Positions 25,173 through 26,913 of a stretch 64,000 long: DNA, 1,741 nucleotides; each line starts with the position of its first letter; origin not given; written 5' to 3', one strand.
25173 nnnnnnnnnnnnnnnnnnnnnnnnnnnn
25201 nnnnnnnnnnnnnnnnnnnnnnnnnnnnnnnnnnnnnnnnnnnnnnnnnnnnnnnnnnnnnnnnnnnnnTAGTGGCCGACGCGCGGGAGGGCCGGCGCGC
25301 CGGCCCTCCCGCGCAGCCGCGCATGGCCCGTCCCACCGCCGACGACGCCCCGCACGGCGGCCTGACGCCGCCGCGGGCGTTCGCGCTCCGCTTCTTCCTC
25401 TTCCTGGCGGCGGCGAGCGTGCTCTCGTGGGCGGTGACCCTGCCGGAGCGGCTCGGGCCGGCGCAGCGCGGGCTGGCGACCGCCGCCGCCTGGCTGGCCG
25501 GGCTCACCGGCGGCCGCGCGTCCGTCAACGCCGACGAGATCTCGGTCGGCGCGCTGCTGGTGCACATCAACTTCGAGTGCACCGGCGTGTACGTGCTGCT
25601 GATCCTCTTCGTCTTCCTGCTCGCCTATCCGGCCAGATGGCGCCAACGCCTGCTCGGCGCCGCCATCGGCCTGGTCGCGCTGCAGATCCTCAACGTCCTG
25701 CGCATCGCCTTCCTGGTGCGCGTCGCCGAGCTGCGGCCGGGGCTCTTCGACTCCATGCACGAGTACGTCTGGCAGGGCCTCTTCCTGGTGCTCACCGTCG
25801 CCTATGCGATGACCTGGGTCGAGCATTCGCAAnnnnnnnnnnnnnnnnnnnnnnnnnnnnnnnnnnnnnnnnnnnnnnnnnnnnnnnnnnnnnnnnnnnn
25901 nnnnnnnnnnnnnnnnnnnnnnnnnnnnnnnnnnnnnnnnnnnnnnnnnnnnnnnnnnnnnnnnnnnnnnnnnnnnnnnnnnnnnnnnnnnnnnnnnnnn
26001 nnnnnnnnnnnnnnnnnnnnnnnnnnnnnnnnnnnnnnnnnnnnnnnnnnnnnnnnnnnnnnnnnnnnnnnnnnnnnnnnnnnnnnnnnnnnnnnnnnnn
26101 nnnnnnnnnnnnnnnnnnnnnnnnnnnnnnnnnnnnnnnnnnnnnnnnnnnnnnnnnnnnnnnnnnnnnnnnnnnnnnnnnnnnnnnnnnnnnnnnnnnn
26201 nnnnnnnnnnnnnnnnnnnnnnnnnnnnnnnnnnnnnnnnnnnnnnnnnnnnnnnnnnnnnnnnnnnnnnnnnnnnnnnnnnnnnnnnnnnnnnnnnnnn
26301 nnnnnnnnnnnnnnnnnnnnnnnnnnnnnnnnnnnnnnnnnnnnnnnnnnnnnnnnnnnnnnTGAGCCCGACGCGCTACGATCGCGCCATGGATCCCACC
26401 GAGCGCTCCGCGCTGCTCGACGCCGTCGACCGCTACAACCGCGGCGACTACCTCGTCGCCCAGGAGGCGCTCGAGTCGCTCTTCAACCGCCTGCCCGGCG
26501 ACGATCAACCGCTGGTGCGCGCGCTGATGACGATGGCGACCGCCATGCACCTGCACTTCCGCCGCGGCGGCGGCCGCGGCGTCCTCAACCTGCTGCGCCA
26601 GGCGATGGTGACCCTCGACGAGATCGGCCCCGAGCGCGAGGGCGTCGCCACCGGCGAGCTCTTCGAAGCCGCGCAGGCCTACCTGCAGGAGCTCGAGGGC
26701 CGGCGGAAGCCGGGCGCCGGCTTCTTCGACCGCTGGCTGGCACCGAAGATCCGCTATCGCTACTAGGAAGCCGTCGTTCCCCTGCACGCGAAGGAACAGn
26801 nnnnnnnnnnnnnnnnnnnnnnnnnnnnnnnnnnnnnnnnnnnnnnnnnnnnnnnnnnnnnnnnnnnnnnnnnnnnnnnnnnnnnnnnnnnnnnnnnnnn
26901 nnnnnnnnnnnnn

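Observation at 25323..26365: Minimal exosortase-like protein overlapping a dedicated membrane partner gene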

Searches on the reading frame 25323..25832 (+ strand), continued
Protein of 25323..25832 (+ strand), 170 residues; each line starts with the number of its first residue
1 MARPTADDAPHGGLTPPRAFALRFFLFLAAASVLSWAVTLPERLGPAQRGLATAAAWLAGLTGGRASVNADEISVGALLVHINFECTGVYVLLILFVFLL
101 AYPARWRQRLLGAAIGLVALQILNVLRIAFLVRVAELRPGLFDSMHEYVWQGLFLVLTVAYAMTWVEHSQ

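Call 34: predict_structure(alignment_id=A2)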
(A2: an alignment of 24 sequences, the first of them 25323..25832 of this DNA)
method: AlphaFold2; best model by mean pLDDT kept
length: 170 residues; sequences in the alignment: 24
mean_pLDDT: 86.9   pTM: 0.74
mean pLDDT of the five models: 86.9, 85.5, 82.1, 81.9, 81.0
residues with pLDDT >= 90: 89; 70-90: 69; 50-70: 8; < 50: 4
segments of 3 or more residues with pLDDT < 50: 7-9
pLDDT, mean of each block of 10 residues (from residue 1): 52 83 95 86 83 92 90 87 84 92 91 94 92 91 85 90 89
secondary structure, 60 per line:
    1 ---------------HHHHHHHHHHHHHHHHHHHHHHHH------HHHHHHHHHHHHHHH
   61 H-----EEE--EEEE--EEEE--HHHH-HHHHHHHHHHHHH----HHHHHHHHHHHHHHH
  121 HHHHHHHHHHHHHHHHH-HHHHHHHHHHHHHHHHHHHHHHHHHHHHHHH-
elements in order: H16-39 H46-61 E67-69 E72-75 E78-81 H84-87 H89-101 H106-137 H139-169
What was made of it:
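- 25323..25835 (+): Mini exosortase, XrtH-like, 170 aa. It has four predicted membrane helices plus a small three-stranded sheet. Catalytic candidates are Cys86, Arg127 and His146. AF2 model: pLDDT 86.9, elements H16-39, H46-61, E67-69, E72-75, E78-81, H84-87, H89-101, H106-137, H139-169 (call 34).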

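Call 48: search_dna_similar(query=window:25323-25832:+, collection=plasmids, mode=protein, max_evalue=0.001, max_rows=30)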
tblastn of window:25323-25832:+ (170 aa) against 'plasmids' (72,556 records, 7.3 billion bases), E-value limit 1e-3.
No match.

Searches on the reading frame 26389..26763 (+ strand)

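Call 74: search_protein_families(library=pfam, proteins=[window:26389-26763:+], max_evalue=0.01)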
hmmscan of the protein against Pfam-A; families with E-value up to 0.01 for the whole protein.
window:26389-26763:+ (125 aa): 2 families
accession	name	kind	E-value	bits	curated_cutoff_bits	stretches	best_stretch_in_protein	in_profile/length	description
PF03745.19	DUF309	-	2.4e-06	27.5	27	1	10-67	2-58/59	Domain of unknown function (DUF309)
PF22205.1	Csm6_6H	-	0.0035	17.9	27.6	0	12-52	9-47/93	Csm6 6H domain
